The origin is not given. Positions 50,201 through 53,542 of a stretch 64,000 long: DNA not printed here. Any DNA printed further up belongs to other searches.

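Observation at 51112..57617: About 2.2 kb of near-identical sequence shared by proteins B and C, with a TIR-flanked HUH transposase exactly at the duplication breakpoint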

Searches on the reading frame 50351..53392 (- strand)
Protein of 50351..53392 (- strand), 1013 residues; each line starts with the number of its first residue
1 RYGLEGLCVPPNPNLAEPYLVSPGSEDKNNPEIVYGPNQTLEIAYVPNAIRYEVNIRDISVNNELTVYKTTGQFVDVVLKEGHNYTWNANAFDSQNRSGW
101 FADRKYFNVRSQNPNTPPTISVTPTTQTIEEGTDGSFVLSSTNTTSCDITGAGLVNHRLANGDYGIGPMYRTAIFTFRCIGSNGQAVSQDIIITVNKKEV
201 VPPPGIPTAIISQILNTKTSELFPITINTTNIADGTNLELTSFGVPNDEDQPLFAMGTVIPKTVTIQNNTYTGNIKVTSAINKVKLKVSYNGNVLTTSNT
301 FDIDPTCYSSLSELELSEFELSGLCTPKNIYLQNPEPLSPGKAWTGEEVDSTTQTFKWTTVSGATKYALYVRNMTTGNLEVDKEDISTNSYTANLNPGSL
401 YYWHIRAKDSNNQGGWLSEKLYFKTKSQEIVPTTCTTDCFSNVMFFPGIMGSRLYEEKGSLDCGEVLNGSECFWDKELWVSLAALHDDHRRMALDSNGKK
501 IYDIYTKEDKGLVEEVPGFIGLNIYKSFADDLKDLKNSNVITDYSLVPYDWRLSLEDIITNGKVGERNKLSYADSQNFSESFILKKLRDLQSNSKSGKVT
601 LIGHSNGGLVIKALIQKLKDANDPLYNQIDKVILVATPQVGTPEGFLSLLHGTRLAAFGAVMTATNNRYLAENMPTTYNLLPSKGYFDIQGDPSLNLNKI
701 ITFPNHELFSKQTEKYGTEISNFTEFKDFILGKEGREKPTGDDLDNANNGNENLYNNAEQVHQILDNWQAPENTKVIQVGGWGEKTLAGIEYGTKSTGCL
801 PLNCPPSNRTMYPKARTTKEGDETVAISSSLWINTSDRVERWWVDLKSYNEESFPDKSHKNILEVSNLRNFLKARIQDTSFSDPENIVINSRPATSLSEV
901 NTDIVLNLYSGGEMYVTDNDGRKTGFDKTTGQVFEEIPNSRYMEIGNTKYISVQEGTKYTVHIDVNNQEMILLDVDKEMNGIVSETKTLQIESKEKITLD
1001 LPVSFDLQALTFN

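Call 10: search_protein_families(library=pfam, proteins=[window:50351-53392:-], max_evalue=0.01)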
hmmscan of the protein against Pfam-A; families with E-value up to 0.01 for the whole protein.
window:50351-53392:- (1013 aa): 7 families
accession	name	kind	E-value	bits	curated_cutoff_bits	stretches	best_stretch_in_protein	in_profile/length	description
PF02450.21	LCAT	-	8.6e-13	48.7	21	1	546-833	89-359/392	Lecithin:cholesterol acyltransferase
PF24096.1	DUF7379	-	3e-06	27.8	33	1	583-643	57-116/191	Domain of unknown function (DUF7379)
PF05990.18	DUF900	-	5.8e-05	23.1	20.5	1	574-636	71-134/232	Alpha/beta hydrolase of unknown function (DUF900)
PF02089.21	Palm_thioest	-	8.9e-05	22.7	26.8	1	584-645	62-116/254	Palmitoyl protein thioesterase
PF05057.20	DUF676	-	0.00084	19.3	20.3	1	590-641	70-127/217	Putative serine esterase (DUF676)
PF07819.20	PGAP1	-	0.0056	16.9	24.3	0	591-643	85-133/233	PGAP1-like alpha/beta domain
PF06028.17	DUF915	-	0.0091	15.8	22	0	580-638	86-142/255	Alpha/beta hydrolase of unknown function (DUF915)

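Call 54: find_homologous_proteins(query=window:50351-53293:-, max_evalue=1e-20)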
Query window:50351-53293:- (980 aa): 20 proteins with E <= 1e-20 among 8000 candidates.
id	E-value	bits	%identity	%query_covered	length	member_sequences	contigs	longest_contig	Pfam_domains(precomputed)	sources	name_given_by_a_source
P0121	0.0e+0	1091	69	73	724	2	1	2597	PF02089.22,PF02450.22,PF24096.3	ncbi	ncbi:MAG: alpha/beta hydrolase, partial [Patescibacteria group bacterium]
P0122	8.3e-152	525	44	66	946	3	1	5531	PF13229.13,PF02450.22,PF24096.3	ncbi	ncbi:MAG: right-handed parallel beta-helix repeat-containing protein, partial [Patescibacteria group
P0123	7.9e-150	519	46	59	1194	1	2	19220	PF02450.22,PF28492.1,PF24096.3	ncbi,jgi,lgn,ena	jgi:pimeloyl-ACP methyl ester carboxylesterase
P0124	3.2e-140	487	46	55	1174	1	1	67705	PF02450.22,PF24096.3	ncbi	-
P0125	5.6e-113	397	55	37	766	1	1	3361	PF13229.13,PF02450.22,PF24096.3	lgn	-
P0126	2.6e-84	302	35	59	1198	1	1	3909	PF02450.22,PF24096.3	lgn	-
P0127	3.5e-84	302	36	59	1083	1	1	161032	PF02450.22,PF24096.3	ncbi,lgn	-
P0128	1.6e-82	296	37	54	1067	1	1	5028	PF02450.22,PF07819.20,PF24096.3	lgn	-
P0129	2.4e-77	279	35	57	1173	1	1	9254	PF02450.22,PF24096.3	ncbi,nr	ncbi:MAG: hypothetical protein Q8O53_02560 [Candidatus Moranbacteria bacterium]|nr:hypothetical prot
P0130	3.4e-76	275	34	55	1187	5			PF02450.22,PF18676.7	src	-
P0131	2.6e-72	262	35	53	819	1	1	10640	PF02450.22,PF24096.3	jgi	jgi:pimeloyl-ACP methyl ester carboxylesterase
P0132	1.4e-71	260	33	54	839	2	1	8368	PF02450.22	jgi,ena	-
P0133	9.2e-71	257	33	55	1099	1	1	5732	PF02450.22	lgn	-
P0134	3.7e-69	252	34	54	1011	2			PF02450.22,PF05048.20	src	-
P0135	9.0e-69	251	35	54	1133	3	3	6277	PF02450.22,PF18676.7,PF24096.3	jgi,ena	-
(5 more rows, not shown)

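Call 67: find_encoding_contigs(protein=window:50351-53293:-, flank=10000, max_places=10)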
Protein window:50351-53293:- (980 aa): no gene with exactly this product is on record in the collection.

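Call 69: find_encoding_contigs(protein=window:50354-53293:-, flank=10000, max_places=10)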
Protein seq(980 aa) (980 aa): no gene with exactly this product is on record in the collection.
